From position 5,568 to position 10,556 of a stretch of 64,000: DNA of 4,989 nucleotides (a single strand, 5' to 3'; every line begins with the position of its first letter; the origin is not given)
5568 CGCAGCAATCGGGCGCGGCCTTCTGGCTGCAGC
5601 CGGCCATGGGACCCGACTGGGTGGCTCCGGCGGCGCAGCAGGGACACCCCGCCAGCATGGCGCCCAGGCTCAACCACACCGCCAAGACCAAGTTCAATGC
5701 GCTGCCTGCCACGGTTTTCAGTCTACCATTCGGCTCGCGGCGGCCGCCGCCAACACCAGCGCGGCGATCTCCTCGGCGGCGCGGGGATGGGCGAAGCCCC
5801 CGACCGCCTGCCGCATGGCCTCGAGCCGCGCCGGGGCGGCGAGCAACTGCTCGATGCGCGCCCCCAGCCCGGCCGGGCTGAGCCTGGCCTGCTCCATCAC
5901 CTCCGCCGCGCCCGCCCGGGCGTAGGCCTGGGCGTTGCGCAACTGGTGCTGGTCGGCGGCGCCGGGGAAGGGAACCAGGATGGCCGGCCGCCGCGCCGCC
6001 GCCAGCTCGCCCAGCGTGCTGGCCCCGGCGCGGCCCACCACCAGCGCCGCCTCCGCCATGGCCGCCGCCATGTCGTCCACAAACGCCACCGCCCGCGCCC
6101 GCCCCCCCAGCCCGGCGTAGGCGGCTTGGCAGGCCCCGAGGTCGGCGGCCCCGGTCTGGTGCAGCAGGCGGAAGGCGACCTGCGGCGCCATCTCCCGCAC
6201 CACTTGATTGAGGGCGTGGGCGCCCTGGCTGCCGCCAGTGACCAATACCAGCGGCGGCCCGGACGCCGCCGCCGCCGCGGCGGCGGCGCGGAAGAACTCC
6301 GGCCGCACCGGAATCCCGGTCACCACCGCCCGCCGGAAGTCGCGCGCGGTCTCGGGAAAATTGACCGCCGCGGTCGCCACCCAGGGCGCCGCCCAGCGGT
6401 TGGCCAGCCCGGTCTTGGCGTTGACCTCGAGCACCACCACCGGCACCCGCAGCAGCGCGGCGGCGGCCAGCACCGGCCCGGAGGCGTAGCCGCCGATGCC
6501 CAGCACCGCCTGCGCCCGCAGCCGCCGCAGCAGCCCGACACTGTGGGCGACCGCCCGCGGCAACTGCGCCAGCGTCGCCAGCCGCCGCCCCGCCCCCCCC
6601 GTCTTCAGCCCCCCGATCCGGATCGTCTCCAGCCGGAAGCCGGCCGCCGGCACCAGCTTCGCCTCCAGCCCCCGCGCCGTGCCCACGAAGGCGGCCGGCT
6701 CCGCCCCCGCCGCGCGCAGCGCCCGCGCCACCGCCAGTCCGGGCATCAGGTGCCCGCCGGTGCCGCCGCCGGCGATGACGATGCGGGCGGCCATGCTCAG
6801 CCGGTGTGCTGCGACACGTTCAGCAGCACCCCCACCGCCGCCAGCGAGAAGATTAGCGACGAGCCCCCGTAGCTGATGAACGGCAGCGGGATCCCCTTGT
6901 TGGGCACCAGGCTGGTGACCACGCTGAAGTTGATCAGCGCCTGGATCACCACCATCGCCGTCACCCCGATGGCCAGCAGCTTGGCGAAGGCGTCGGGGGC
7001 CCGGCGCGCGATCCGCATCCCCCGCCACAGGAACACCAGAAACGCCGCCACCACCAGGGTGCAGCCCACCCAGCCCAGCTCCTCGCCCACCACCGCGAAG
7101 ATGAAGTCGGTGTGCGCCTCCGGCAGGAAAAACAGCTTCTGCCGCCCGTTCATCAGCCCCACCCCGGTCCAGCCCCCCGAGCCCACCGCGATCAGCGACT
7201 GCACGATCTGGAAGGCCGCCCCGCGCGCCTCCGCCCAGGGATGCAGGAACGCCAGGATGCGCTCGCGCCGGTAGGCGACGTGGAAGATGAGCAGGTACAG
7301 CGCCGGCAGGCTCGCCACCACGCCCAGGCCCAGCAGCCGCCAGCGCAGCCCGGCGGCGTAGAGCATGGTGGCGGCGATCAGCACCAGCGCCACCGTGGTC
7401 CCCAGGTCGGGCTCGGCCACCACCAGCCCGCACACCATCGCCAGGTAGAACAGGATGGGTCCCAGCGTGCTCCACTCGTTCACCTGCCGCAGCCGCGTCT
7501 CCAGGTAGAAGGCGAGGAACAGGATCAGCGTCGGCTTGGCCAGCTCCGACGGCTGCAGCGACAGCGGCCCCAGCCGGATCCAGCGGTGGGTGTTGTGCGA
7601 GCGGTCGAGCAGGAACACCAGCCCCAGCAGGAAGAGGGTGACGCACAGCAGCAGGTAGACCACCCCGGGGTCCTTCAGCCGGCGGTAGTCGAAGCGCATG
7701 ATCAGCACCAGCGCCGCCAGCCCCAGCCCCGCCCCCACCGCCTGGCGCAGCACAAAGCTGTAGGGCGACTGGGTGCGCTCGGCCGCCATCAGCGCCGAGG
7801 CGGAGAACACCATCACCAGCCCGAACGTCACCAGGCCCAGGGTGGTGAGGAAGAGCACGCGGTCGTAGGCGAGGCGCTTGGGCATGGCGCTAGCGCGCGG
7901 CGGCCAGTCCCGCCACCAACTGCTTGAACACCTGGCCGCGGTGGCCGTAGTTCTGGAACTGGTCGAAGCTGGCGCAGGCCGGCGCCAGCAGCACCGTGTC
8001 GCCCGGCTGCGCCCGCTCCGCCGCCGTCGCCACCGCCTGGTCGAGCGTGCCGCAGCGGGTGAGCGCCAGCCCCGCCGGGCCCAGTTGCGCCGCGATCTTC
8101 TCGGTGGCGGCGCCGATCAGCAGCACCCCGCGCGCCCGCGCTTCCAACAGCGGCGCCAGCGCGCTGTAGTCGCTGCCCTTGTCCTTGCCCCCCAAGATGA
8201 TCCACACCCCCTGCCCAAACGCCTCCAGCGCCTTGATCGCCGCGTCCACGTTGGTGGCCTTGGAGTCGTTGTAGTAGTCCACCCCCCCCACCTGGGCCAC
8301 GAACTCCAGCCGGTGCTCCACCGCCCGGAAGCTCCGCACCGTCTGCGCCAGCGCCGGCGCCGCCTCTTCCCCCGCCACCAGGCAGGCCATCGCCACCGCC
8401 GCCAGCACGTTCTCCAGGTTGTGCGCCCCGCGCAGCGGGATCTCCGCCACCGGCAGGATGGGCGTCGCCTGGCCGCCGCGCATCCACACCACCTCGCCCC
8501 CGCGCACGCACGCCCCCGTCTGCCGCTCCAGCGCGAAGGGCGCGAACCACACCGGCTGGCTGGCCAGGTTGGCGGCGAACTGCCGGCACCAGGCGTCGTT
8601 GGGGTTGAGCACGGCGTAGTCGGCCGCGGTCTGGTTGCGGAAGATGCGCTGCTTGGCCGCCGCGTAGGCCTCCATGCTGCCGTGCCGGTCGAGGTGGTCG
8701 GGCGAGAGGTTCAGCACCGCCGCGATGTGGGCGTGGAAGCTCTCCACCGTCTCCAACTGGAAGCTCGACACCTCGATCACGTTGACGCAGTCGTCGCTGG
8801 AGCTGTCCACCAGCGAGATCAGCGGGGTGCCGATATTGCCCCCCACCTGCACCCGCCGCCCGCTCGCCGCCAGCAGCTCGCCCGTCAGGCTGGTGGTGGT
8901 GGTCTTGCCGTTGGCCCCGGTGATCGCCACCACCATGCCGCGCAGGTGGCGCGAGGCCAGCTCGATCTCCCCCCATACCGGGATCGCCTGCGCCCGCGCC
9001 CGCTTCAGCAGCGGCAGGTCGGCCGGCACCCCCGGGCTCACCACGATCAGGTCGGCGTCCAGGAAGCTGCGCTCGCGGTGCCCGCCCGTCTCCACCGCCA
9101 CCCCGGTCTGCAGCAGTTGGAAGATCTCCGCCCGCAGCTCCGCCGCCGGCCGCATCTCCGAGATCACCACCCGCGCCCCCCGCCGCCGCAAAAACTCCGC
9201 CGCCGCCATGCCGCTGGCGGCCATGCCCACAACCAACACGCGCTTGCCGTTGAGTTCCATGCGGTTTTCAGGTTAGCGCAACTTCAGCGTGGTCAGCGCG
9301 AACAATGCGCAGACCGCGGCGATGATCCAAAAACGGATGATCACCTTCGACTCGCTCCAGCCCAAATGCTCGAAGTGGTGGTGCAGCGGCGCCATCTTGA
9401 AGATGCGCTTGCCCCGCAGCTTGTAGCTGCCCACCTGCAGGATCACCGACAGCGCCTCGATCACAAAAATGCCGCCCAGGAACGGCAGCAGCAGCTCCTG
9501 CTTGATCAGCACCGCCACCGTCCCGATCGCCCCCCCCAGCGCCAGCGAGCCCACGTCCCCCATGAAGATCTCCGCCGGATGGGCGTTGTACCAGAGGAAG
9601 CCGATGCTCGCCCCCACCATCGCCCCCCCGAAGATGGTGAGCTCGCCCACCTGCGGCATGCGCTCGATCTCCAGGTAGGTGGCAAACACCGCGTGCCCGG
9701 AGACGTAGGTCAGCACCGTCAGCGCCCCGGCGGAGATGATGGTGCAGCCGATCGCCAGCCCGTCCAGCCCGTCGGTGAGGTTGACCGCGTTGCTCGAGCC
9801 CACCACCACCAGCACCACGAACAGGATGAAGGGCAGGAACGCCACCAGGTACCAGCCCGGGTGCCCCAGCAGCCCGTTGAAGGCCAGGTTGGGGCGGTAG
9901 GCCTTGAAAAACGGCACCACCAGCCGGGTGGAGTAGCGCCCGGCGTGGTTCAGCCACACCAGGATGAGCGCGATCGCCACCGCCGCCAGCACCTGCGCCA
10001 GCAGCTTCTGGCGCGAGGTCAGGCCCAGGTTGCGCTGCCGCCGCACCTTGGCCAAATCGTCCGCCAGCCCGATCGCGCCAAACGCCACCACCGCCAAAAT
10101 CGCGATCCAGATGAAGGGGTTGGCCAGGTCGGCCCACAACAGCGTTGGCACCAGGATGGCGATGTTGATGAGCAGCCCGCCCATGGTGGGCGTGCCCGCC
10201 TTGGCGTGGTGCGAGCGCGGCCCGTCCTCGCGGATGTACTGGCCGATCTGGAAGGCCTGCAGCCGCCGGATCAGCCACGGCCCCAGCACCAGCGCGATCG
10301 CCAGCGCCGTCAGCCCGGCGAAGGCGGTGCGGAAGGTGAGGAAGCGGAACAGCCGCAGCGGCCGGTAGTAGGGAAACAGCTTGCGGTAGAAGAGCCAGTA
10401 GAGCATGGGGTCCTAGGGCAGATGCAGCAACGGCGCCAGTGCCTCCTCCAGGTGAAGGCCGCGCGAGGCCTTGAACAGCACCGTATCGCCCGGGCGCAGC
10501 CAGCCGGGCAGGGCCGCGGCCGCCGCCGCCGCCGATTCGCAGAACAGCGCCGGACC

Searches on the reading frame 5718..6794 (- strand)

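Call 46: search_protein_families(library=pfam, proteins=[window:5718-6794:-], max_evalue=0.001)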
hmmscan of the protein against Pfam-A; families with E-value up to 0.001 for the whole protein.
window:5718-6794:- (358 aa): 2 families
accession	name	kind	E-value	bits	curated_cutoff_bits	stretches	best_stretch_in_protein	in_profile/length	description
PF04101.22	Glyco_tran_28_C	-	3e-37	128.7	22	1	183-342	2-165/166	Glycosyltransferase family 28 C-terminal domain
PF03033.26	Glyco_transf_28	-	4.6e-27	95.2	26.2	1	5-142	1-137/139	Glycosyltransferase family 28 N-terminal domain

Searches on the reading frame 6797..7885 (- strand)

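Call 46: search_protein_families(library=pfam, proteins=[window:6797-7885:-], max_evalue=0.001)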
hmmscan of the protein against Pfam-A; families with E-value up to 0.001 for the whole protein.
window:6797-7885:- (362 aa): 1 family
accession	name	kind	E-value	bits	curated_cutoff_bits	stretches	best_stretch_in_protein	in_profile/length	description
PF01098.24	FTSW_RODA_SPOVE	-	1.9e-106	356.5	26.4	1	11-361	4-354/356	Cell cycle protein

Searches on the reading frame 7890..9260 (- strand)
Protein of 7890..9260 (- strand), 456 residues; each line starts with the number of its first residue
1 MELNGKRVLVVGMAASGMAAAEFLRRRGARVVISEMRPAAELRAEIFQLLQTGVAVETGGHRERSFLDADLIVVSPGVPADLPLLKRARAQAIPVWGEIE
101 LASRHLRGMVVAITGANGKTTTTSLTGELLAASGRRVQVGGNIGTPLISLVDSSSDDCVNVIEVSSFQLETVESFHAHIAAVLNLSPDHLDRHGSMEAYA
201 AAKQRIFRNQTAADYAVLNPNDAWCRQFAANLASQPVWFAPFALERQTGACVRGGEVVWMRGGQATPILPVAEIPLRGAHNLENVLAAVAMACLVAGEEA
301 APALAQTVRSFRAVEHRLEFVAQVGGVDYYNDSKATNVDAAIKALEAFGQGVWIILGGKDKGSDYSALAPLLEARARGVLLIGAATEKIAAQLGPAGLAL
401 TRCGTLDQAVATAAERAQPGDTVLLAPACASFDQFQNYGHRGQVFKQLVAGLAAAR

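Call 46: search_protein_families(library=pfam, proteins=[window:7890-9260:-], max_evalue=0.001)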
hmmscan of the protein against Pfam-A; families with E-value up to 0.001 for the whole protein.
window:7890-9260:- (456 aa): 5 families
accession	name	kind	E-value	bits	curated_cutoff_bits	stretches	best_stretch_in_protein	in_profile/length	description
PF08245.18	Mur_ligase_M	-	1.3e-31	110.6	24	1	113-292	1-200/200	Mur ligase middle domain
PF02875.26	Mur_ligase_C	-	2.4e-18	67.6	28.4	1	316-429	1-127/127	Mur ligase, glutamate ligase domain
PF21799.2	MurD-like_N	-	1.2e-14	54.8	27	1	6-97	1-88/88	Mur ligase MurD-like, N-terminal domain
PF00670.27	AdoHcyase_NAD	-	0.00067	20.2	27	0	3-45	21-63/162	S-adenosyl-L-homocysteine hydrolase, NAD binding domain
PF13450.12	NAD_binding_8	-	0.00079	20.1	21.9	0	10-61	1-50/68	NAD(P)-binding Rossmann-like domain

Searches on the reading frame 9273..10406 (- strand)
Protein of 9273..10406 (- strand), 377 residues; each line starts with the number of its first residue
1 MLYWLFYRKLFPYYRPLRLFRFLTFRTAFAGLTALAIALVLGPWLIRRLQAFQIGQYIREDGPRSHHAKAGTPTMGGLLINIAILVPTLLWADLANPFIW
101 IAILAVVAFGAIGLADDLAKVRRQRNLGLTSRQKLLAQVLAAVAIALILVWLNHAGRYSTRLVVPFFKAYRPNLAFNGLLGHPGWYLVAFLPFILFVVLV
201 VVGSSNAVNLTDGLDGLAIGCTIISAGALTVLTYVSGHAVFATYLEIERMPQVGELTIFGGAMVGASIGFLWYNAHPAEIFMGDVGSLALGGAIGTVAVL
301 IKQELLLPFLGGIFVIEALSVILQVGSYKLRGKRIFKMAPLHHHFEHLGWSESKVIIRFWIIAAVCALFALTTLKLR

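Call 46: search_protein_families(library=pfam, proteins=[window:9273-10406:-], max_evalue=0.001)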
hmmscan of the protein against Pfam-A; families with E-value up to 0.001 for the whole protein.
window:9273-10406:- (377 aa): 2 families
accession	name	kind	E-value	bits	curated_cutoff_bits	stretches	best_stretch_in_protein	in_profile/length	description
PF00953.26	Glycos_transf_4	-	4.1e-32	111.8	27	1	100-300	2-158/160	Glycosyl transferase family 4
PF10555.14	MraY_sig1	-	4.6e-05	23.1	20.1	1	69-80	1-12/13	Phospho-N-acetylmuramoyl-pentapeptide-transferase signature 1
